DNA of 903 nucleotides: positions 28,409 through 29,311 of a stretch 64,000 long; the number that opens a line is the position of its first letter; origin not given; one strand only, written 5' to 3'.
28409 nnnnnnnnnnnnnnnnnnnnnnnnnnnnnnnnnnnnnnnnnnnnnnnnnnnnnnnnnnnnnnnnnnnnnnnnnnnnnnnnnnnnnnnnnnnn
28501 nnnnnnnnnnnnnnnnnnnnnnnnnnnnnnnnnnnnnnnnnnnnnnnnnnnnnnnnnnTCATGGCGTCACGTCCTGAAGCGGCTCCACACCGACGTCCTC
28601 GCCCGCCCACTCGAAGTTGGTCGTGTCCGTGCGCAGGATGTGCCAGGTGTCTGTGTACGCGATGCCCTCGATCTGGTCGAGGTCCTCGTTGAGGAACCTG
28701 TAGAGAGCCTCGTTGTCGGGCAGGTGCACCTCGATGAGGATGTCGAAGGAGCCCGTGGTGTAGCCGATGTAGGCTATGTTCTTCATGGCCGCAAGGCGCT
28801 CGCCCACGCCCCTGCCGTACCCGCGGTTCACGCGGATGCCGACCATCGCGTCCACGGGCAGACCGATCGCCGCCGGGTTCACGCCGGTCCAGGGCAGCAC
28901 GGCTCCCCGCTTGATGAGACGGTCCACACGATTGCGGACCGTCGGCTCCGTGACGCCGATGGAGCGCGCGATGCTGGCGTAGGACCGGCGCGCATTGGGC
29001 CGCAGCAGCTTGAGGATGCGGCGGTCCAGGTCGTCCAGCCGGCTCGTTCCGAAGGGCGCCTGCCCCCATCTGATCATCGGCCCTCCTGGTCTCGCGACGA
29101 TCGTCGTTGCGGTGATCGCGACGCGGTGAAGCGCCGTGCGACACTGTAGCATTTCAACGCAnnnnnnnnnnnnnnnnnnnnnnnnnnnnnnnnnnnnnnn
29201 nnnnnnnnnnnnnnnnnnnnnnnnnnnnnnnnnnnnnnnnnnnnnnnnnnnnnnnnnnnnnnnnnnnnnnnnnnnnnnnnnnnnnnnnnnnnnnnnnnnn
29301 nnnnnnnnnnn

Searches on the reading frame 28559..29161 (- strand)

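Call 23: search_protein_families(library=pfam, proteins=[window:28559-29161:-], max_evalue=0.001)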
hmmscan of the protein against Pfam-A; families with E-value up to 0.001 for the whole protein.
window:28559-29161:- (200 aa): 5 families
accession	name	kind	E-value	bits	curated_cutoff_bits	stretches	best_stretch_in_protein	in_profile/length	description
PF13404.12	HTH_AsnC-type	-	4.8e-15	55.5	27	1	42-82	1-41/42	AsnC-type helix-turn-helix domain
PF01037.27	AsnC_trans_reg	-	1.5e-13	50.9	25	1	107-177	1-72/73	Lrp/AsnC ligand binding domain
PF13412.12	HTH_24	-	3.2e-11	43.1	21.9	1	42-86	1-45/48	Winged helix-turn-helix DNA-binding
PF22482.2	AsnC_trans_reg_3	-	0.00014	22.4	24.4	1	115-168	23-75/95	PF0864 C-terminal dimeric alpha+beta barrel domain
PF12840.13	HTH_20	-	0.00019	21.8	27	1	46-88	6-48/51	Helix-turn-helix domain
